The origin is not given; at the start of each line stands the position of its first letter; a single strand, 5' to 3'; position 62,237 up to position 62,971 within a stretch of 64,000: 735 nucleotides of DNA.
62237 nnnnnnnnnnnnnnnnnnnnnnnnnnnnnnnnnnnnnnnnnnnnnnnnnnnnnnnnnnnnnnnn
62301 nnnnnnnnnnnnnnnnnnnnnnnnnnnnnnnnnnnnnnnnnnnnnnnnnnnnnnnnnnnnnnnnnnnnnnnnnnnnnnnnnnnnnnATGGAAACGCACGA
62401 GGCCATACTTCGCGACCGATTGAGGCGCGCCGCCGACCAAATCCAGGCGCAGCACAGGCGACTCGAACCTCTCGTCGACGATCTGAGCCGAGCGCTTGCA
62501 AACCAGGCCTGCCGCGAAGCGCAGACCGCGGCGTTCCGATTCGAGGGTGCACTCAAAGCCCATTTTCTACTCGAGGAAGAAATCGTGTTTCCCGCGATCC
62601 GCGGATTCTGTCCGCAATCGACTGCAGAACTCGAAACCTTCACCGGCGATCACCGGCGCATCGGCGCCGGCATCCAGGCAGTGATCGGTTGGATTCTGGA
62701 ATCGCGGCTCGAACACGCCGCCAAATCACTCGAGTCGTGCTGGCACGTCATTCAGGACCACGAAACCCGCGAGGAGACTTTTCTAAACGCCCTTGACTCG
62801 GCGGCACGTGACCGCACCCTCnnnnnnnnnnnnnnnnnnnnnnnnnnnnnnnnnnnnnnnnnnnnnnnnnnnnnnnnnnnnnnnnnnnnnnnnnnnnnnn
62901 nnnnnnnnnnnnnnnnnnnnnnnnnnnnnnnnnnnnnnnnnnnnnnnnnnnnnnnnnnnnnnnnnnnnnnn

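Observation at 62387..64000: Hemerythrin-domain protein translationally linked to a globin-coupled histidine kinase: two different O2/NO-binding modules in one operon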

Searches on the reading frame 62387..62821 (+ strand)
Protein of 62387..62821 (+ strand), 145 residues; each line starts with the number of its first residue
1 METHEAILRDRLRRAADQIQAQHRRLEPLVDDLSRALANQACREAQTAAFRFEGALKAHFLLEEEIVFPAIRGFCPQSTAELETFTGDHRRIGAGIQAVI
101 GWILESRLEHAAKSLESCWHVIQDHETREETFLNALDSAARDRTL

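Call 4: search_protein_families(library=pfam, proteins=[window:62387-62821:+], max_evalue=0.1)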
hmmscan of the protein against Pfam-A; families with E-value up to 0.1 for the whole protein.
window:62387-62821:+ (145 aa): 1 family
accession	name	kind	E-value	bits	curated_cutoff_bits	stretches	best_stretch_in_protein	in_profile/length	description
PF01814.28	Hemerythrin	-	3.7e-13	50.5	25.3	1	16-130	3-120/127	Hemerythrin HHE cation binding domain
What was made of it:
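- On Hemerythrin HHE cation-binding domain (Pfam PF01814): 50.5 bits against a cut-off of 25.3 (call 4).
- Checked: It matches Pfam PF01814 Hemerythrin/HHE at E 3.7e-13 and 50.5 bits, against a cut-off of 25.3 (call 4).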

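Call 5: find_encoding_contigs(protein=window:62387-62821:+, flank=10000, max_places=6)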
Protein window:62387-62821:+ (145 aa): 1 contig read that carries it; 1 place shown.
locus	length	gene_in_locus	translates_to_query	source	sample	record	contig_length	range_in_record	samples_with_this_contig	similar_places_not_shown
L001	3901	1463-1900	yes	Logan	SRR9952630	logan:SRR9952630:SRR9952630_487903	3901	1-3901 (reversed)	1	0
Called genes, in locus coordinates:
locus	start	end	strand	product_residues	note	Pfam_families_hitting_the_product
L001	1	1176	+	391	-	?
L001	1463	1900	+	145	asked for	PF01814:Hemerythrin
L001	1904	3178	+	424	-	PF11563:Protoglobin, PF00512:HisKA, PF02518:HATPase_c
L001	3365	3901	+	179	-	?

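Call 6: search_protein_families(library=ncbifam, proteins=[window:62387-62821:+], max_evalue=0.01)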
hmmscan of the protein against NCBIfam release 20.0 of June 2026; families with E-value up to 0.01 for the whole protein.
window:62387-62821:+ (145 aa): 4 families
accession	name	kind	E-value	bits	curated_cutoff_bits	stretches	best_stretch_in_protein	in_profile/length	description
TIGR02481.1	hemeryth_dom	domain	0.00018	21.6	51.75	0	14-66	8-61/126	hemerythrin domain-containing protein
NF053874.1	persist_PA2171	equivalog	0.0006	19.6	190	1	15-82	3-69/157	PA2171 family ribosome-binding persister protein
TIGR03652.1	FeS_repair_RIC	equivalog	0.0042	16.9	204.7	1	18-98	82-169/216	iron-sulfur cluster repair di-iron protein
NF033749.1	bact_hemeryth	subfamily_domain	0.0072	16.5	84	0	12-66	8-64/129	bacteriohemerythrin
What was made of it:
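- On Canonical O2-carrying (bacterio)hemerythrin: TIGR02481 scores 21.6 bits against 51.75 and NF033749 scores 16.5 against 84 (call 6).
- On RIC / YtfE / ScdA iron-sulfur repair di-iron protein: 16.9 bits against 204.7 (call 6).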

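Call 11: find_homologous_proteins(query=window:62387-62821:+, max_evalue=0.001)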
Query window:62387-62821:+ (145 aa): 24 proteins with E <= 0.001 among 117 candidates.
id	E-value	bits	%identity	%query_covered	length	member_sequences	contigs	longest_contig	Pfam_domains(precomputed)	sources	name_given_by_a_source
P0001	8.5e-88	310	99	100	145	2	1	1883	PF01814.29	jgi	jgi:hypothetical protein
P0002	6.9e-55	203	69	100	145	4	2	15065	PF01814.29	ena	-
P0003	2.5e-51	191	63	100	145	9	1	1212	PF01814.29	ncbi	-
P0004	2.2e-48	182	63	100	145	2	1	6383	PF01814.29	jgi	jgi:hypothetical protein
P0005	4.0e-48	181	62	100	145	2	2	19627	PF01814.29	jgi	jgi:hypothetical protein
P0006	4.3e-48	181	63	100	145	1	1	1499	PF01814.29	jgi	-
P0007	9.6e-48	180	62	100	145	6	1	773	PF01814.29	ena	-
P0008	1.5e-47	179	62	100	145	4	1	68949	PF01814.29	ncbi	-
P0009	3.1e-47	178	61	100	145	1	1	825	PF01814.29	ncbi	-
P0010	4.1e-47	178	63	100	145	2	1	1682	PF01814.29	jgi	jgi:hemerythrin superfamily protein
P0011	4.5e-47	178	61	100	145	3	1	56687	PF01814.29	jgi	-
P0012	1.0e-46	177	61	100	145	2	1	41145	PF01814.29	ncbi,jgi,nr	ncbi:MAG: hemerythrin domain-containing protein [Deltaproteobacteria bacterium]|jgi:hemerythrin supe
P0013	2.0e-46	176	62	100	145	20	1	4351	PF01814.29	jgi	-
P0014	7.0e-46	174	61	100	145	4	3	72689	PF01814.29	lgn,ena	-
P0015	2.2e-45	172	61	100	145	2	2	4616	PF01814.29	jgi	jgi:iron-sulfur cluster repair protein YtfE (RIC family)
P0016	2.4e-45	172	61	100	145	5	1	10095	PF01814.29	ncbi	-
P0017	2.6e-45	172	59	100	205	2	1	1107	PF01814.29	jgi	jgi:hypothetical protein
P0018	9.1e-45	170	61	100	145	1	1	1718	PF01814.29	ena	-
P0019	3.8e-44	168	58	100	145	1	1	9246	PF01814.29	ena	-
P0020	2.6e-43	166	61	100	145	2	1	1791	PF01814.29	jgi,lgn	jgi:hypothetical protein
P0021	1.3e-42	163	59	100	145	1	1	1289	PF01814.29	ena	-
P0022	2.2e-41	159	59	92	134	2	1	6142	PF01814.29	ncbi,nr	ncbi:MAG TPA: hemerythrin domain-containing protein [Myxococcota bacterium]|nr:hemerythrin domain-co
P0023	1.6e-38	150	53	100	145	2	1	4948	PF01814.29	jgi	jgi:iron-sulfur cluster repair protein YtfE (RIC family)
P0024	3.9e-28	116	43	98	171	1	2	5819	PF01814.29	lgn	-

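Call 12: find_encoding_contigs(protein=P0002, flank=6000, max_places=2)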
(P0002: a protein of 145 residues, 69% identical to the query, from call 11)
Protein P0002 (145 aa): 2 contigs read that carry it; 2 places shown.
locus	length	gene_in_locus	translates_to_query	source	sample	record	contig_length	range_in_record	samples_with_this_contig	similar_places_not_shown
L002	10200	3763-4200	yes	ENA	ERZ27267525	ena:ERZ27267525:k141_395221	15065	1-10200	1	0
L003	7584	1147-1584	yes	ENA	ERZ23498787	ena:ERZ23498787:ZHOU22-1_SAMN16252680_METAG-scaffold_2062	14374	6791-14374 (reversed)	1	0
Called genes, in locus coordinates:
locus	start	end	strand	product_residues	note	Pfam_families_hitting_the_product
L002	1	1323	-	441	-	?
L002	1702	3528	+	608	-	PF07238:PilZ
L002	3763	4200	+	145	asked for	PF01814:Hemerythrin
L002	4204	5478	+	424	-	PF11563:Protoglobin, PF00512:HisKA, PF02518:HATPase_c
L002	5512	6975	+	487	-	PF13191:AAA_16 (faint), PF00072:Response_reg, PF00158:Sigma54_activat, PF14532:Sigma54_activ_2, PF07728:AAA_5 (weak), PF25601:AAA_lid_14, PF02954:HTH_8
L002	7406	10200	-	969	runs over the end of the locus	PF01564:Spermine_synth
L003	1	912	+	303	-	?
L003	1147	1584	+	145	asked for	PF01814:Hemerythrin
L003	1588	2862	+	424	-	PF11563:Protoglobin, PF00512:HisKA, PF02518:HATPase_c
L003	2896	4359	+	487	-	PF13191:AAA_16 (faint), PF00072:Response_reg, PF00158:Sigma54_activat, PF14532:Sigma54_activ_2, PF07728:AAA_5 (weak), PF25601:AAA_lid_14, PF02954:HTH_8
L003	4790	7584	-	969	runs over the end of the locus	PF01564:Spermine_synth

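Call 13: find_encoding_contigs(protein=P0008, flank=6000, max_places=2)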
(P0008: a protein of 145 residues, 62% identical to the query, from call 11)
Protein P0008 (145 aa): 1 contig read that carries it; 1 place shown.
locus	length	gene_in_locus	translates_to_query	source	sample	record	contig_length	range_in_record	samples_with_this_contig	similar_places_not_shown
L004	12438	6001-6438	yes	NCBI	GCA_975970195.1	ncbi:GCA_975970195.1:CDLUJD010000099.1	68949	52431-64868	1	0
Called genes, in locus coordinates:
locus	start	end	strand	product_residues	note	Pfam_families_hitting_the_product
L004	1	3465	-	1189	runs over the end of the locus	PF05567:T4P_PilY1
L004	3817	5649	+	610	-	PF07238:PilZ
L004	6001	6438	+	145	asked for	PF01814:Hemerythrin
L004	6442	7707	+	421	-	PF11563:Protoglobin, PF00512:HisKA, PF02518:HATPase_c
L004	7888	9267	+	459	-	PF00072:Response_reg, PF00158:Sigma54_activat, PF14532:Sigma54_activ_2, PF07728:AAA_5, PF25601:AAA_lid_14, PF02954:HTH_8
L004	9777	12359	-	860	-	PF05170:AsmA, PF05359:DUF748 (faint), PF13116:YhdP (faint), PF05170:AsmA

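Call 14: find_encoding_contigs(protein=P0024, flank=6000, max_places=2)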
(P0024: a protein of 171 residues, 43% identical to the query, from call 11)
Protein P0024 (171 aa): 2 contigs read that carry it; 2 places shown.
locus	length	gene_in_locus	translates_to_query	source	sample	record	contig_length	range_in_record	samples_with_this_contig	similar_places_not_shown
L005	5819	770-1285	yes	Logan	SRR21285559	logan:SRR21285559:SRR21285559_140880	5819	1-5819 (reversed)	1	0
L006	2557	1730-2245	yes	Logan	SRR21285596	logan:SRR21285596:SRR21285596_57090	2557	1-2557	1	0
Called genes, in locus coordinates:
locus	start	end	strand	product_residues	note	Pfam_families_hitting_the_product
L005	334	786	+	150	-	PF01814:Hemerythrin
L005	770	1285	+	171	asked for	PF01814:Hemerythrin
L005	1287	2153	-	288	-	PF01545:Cation_efflux, PF16916:ZT_dimer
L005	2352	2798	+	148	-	PF00582:Usp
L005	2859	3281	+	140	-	PF00571:CBS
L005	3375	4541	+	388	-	-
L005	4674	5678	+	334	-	PF07885:Ion_trans_2, PF02254:TrkA_N, PF02080:TrkA_C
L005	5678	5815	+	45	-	-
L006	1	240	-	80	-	?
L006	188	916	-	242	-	PF00005:ABC_tran, PF13191:AAA_16 (faint), PF13304:AAA_21 (faint)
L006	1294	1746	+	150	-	PF01814:Hemerythrin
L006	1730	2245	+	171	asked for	PF01814:Hemerythrin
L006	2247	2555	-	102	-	?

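Call 15: find_encoding_contigs(protein=P0023, flank=6000, max_places=2)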
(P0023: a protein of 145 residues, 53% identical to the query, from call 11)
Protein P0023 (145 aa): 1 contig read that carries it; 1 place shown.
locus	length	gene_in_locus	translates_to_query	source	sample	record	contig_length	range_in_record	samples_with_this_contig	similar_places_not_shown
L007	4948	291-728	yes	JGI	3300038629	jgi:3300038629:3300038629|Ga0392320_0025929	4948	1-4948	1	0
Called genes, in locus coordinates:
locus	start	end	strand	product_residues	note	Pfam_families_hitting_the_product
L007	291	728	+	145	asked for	PF01814:Hemerythrin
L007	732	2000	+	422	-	PF11563:Protoglobin, PF00512:HisKA, PF02518:HATPase_c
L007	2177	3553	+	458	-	PF00072:Response_reg, PF00158:Sigma54_activat, PF14532:Sigma54_activ_2, PF07728:AAA_5, PF25601:AAA_lid_14, PF02954:HTH_8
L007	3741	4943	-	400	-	PF05170:AsmA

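Call 16: find_homologous_proteins(query=L001:1904-3175:+, max_evalue=1e-10)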
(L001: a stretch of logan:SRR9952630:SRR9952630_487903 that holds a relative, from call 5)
Query L001:1904-3175:+ (424 aa): 2839 proteins with E <= 1e-10 among 8000 candidates; the best 120 are listed.
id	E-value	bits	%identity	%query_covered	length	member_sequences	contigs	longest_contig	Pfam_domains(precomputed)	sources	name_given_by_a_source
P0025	5.3e-267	903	98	100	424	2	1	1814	PF02518.32,PF00512.32,PF11563.15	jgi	jgi:signal transduction histidine kinase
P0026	1.1e-223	761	82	100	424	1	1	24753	PF02518.32,PF00512.32,PF11563.15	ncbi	-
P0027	2.4e-223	760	82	100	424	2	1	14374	PF02518.32,PF00512.32,PF11563.15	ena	-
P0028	4.8e-223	759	82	100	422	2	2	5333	PF02518.32,PF00512.32,PF11563.15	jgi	jgi:signal transduction histidine kinase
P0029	4.9e-223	759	82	100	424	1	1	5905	PF02518.32,PF00512.32,PF11563.15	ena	-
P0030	2.7e-221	753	81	99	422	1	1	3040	PF02518.32,PF00512.32,PF11563.15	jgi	-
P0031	3.6e-221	752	81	100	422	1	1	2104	PF02518.32,PF00512.32,PF11563.15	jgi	jgi:signal transduction histidine kinase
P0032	1.8e-220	750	81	99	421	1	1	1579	PF02518.32,PF00512.32,PF11563.15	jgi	jgi:signal transduction histidine kinase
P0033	2.9e-220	749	82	98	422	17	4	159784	PF02518.32,PF00512.32,PF11563.15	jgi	jgi:signal transduction histidine kinase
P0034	6.2e-220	748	82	100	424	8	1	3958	PF02518.32,PF00512.32,PF11563.15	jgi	jgi:signal transduction histidine kinase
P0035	1.6e-219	747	80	100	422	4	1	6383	PF02518.32,PF00512.32,PF11563.15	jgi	jgi:signal transduction histidine kinase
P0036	3.9e-219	746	81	99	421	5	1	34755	PF02518.32,PF00512.32,PF11563.15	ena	-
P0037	4.9e-219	745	80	100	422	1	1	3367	PF02518.32,PF00512.32,PF11563.15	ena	-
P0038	9.7e-219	744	80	99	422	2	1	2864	PF02518.32,PF00512.32,PF11563.15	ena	-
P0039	1.0e-218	744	81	98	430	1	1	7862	PF02518.32,PF00512.32,PF11563.15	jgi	-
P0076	3.1e-196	670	73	100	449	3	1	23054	PF02518.32,PF00512.32,PF11563.15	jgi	-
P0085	1.2e-186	639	69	99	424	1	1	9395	PF02518.32,PF00512.32,PF11563.15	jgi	jgi:signal transduction histidine kinase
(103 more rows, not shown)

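Call 22: find_related_loci(query=A2, collection=genome_contigs, flank=6000)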
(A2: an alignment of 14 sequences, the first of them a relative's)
Query A2 (424 aa) in genome_contigs; peptide patterns used: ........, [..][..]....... (x = any residue, [..] = any of these).
600 stretches matched a pattern (row limit reached: there are more); 596 encode a relative of the query (tblastn E <= 1e-3); the best 80 are kept; 80 distinct loci.
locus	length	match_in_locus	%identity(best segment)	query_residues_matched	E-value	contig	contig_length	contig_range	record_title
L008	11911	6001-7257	81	1-419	0e+0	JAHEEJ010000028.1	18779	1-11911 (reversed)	MAG: Deltaproteobacteria bacterium isolate Ww264 NODE_4641_length_18779_cov_5.842963, whole genome shotgun sequence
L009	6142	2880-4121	82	1-414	0e+0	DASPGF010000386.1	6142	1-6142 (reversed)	MAG TPA_asm: Myxococcota bacterium isolate SMAG_U16444 k141_272740, whole genome shotgun sequence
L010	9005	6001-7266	66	1-421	2e-174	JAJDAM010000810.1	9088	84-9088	MAG: Deltaproteobacteria bacterium isolate OFTM229 OFTM229_809, whole genome shotgun sequence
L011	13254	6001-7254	60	1-418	3e-160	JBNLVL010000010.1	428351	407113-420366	MAG: Myxococcota bacterium isolate JB083 k141_171866, whole genome shotgun sequence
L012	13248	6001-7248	64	1-414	1e-156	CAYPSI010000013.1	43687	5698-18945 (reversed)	MAG TPA_asm: uncultured Spirochaetales bacterium isolate binchicken_co165_279 genome assembly, contig: k141_1045231, who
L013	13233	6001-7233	59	6-416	3e-149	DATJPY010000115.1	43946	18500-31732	MAG TPA_asm: Myxococcota bacterium isolate SMAG_U14925 k141_2864611, whole genome shotgun sequence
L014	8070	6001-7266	56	1-422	3e-143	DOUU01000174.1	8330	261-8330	MAG TPA_asm: Deltaproteobacteria bacterium isolate UBA9160 contig_95848, whole genome shotgun sequence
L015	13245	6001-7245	56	1-416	2e-142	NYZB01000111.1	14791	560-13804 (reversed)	MAG: Deltaproteobacteria bacterium isolate ARS66 MHASMcontig_411086, whole genome shotgun sequence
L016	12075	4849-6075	57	6-414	3e-137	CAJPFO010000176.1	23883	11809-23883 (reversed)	Myxococcaceae bacterium genome assembly, contig: CONTIG_176, whole genome shotgun sequence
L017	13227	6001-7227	57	6-414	5e-136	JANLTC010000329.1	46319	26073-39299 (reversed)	MAG: Deltaproteobacteria bacterium isolate OTE_25_metabat_248 OTE_25_k141_2810838, whole genome shotgun sequence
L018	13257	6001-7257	55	6-423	1e-134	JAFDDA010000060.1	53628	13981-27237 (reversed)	MAG: Deltaproteobacteria bacterium isolate Meg19_02_Bin_151 Meg19_02_Bin_151_scaffold_1600, whole genome shotgun sequenc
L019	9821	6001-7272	53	1-424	2e-134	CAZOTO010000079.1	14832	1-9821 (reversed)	MAG TPA_asm: uncultured Myxococcales bacterium isolate binchicken_co235_307 genome assembly, contig: NODE_9966_length_14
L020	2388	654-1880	56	6-414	6e-142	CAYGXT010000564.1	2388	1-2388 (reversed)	MAG TPA_asm: uncultured Myxococcaceae bacterium isolate ERP119294_co1_426 genome assembly, contig: NODE_93568_length_238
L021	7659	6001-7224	54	6-414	2e-133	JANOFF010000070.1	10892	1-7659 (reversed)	MAG: bacterium isolate SOY_65_concoct_162_sub SOY_65_k141_627453, whole genome shotgun sequence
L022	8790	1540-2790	54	2-419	2e-133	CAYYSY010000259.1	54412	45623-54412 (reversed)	MAG TPA_asm: uncultured Spirochaetaceae bacterium isolate binchicken_co231_154 genome assembly, contig: k141_4098741, wh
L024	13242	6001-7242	52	1-414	8e-132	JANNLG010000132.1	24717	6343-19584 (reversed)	MAG: Deltaproteobacteria bacterium isolate SOY_38_metabat_195 SOY_38_k141_2374394, whole genome shotgun sequence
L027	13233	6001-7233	53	4-414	1e-128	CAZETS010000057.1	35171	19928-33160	MAG TPA_asm: uncultured Spirochaetaceae bacterium isolate SRP077602_co10_279 genome assembly, contig: NODE_3739_length_3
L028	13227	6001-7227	56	6-414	1e-124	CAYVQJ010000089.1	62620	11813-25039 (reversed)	MAG TPA_asm: uncultured Myxococcales bacterium isolate binchicken_co165_377 genome assembly, contig: k141_30575, whole g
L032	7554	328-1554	45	6-414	5e-104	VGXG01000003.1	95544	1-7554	MAG: Nitrospira sp. isolate K_Offshore_80m_m2_121 K_Offshore_80m_m2_121_Ga0194132_10000345, whole genome shotgun sequenc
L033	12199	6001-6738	59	164-414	7e-79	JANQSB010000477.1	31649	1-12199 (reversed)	MAG: Myxococcota bacterium isolate IP29b_bin.86 k99_1409224, whole genome shotgun sequence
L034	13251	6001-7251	54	1-414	1e-139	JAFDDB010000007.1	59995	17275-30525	MAG: Deltaproteobacteria bacterium isolate Meg19_02_Bin_157 Meg19_02_Bin_157_scaffold_51, whole genome shotgun sequence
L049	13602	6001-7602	46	3-416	5e-54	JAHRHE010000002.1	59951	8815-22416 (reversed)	MAG: Nitrospirae bacterium isolate CR_Sed_300A_bin.24 scaffold_26, whole genome shotgun sequence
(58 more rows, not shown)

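Call 25: search_protein_families(library=pfam, proteins=[L022:1100-1534:+, L010:5187-5933:+, L011:4920-5927:+, L019:4851-5657:+, L034:4730-5956:+, L049:4589-5971:+, L015:1202-1636:+, L028:11617-12051:-, L024:689-1123:-, L032:1830-2246:+], max_evalue=0.01)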
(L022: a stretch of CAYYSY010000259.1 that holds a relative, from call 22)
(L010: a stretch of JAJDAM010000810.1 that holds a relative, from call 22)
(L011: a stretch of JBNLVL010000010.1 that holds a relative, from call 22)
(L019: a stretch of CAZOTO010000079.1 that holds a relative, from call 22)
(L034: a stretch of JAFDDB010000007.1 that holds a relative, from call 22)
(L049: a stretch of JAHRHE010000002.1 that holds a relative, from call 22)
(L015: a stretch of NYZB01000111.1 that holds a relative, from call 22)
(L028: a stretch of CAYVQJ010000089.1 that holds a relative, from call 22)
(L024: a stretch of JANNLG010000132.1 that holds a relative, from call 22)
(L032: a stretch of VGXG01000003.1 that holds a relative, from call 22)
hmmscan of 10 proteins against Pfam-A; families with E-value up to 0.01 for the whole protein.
L022:1100-1534:+ (145 aa): 1 family
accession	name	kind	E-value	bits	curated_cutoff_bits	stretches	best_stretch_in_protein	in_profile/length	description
PF13618.11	Gluconate_2-dh3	-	1.7e-10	41.8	23.4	1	4-106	2-121/135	Gluconate 2-dehydrogenase subunit 3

L010:5187-5933:+ (249 aa): 2 families
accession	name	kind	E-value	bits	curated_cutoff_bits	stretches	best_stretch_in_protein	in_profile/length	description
PF00571.33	CBS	-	1.5e-33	115.3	24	4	71-125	1-56/57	CBS domain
PF05198.21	IF3_N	-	0.0067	17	26.9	0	105-129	13-37/70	Translation initiation factor IF-3, N-terminal domain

L011:4920-5927:+ (336 aa): 1 family
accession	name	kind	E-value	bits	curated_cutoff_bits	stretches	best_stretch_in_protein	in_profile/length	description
PF00571.33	CBS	-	9.4e-27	93.5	24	2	275-328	1-55/57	CBS domain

L019:4851-5657:+ (269 aa): 5 families
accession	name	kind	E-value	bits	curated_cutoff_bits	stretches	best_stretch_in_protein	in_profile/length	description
PF11266.14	Ald_deCOase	-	7.2e-12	46.1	28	1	78-254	21-188/218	Long-chain fatty aldehyde decarbonylase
PF13794.12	MiaE_2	-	4.6e-10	40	25.2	1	65-227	4-158/185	tRNA-(MS[2]IO[6]A)-hydroxylase (MiaE)-like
PF02332.24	Phenol_Hydrox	-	1.6e-06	28.3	24.4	1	59-205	63-220/230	Methane/Phenol/Alkene Hydroxylase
PF05138.18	PaaA_PaaC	-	4.4e-05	23.2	28.5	1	87-241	37-189/263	Phenylacetic acid catabolic protein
PF04305.20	DUF455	-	0.00026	21.1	34.3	0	179-206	171-198/247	Protein of unknown function (DUF455)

L034:4730-5956:+ (409 aa): 2 families
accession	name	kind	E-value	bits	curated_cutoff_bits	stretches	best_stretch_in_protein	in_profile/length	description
PF13520.12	AA_permease_2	-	2.5e-41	142.4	27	1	21-398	11-400/427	Amino acid permease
PF00324.27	AA_permease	-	9.3e-26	91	24.6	1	17-370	3-383/470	Amino acid permease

L049:4589-5971:+ (461 aa): 14 families
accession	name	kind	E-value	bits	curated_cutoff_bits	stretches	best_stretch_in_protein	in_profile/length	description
PF00158.32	Sigma54_activat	-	4e-74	248.3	20.2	1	147-313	1-167/168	Sigma-54 interaction domain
PF00072.30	Response_reg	-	6.5e-30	104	30.2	1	9-115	1-107/111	Response regulator receiver domain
PF25601.1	AAA_lid_14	-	3.7e-29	100.8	27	1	319-398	1-80/87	AAA+ ATPase lid domain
PF14532.12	Sigma54_activ_2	-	1.6e-25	90.4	25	1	148-318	1-138/138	Sigma-54 interaction domain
PF02954.25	HTH_8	-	1.1e-14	54.3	22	1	412-451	2-41/42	Bacterial regulatory protein, Fis family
PF07728.20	AAA_5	-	7.2e-08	33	22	1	170-291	1-125/139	AAA domain (dynein-related subfamily)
PF13191.12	AAA_16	-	4e-06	27.9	32.6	1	148-223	3-85/167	AAA ATPase domain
PF01078.27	Mg_chelatase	-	1.4e-05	25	20.3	0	231-297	98-166/207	Magnesium chelatase, subunit ChlI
PF00004.35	AAA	-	2.4e-05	25.2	21.2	1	171-289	1-110/131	ATPase family associated with various cellular activities (AAA)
PF20030.5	bpMoxR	-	0.00087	18.8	27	1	156-296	19-154/205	MoxR domain in the MoxR-vWA-beta-propeller ternary systems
PF13245.12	AAA_19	-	0.001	19.7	25.1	0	167-269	10-121/134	AAA domain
PF20432.4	Xre-like-HTH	-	0.0026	18.5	25.8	1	403-449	3-44/63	Antitoxin Xre-like helix-turn-helix domain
PF07726.17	AAA_3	-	0.0029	18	27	0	171-288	2-111/131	ATPase family associated with various cellular activities (AAA)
PF13551.12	HTH_29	-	0.0065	17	28.1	0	425-457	8-41/64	Winged helix-turn helix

L015:1202-1636:+ (145 aa): 2 families
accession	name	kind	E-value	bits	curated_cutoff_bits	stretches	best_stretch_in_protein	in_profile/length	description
PF13442.11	Cytochrome_CBB3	-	1.9e-05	25.3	27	1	38-111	4-52/68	Cytochrome C oxidase, cbb3-type, subunit III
PF00034.26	Cytochrom_C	-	7.8e-05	24.4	21.3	1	46-75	9-39/90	Cytochrome c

L028:11617-12051:- (145 aa): 2 families
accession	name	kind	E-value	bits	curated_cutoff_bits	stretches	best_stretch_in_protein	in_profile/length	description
PF13442.11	Cytochrome_CBB3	-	1.3e-07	32.3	27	1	37-79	3-43/68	Cytochrome C oxidase, cbb3-type, subunit III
PF00034.26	Cytochrom_C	-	7.1e-05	24.5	21.3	1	37-75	1-39/90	Cytochrome c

L024:689-1123:- (145 aa): 2 families
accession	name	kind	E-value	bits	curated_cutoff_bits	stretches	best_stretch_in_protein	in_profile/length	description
PF00072.30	Response_reg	-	2.1e-21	76.6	30.2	1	23-132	2-111/111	Response regulator receiver domain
PF06490.17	FleQ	-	0.0017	19.1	22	1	23-134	3-106/108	Flagellar regulatory protein FleQ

L032:1830-2246:+ (139 aa): 1 family
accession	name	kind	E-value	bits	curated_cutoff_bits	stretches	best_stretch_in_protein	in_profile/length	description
PF00072.30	Response_reg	-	8.7e-23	81.1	30.2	1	15-122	2-110/111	Response regulator receiver domain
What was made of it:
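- Tried and rejected: It is Gluconate_2-dh3-like, not Hr (call 25).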

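Call 53: find_encoding_contigs(protein=P0178, flank=5000, max_places=1)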
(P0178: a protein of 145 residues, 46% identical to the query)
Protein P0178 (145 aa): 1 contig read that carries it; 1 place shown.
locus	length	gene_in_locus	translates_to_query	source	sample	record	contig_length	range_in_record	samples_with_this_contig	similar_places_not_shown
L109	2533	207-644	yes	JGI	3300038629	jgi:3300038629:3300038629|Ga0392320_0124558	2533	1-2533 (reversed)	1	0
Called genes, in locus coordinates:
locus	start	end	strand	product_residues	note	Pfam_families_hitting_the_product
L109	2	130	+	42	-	?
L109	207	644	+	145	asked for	PF01814:Hemerythrin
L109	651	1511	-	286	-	PF01545:Cation_efflux, PF16916:ZT_dimer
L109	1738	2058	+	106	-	PF00582:Usp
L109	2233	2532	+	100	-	?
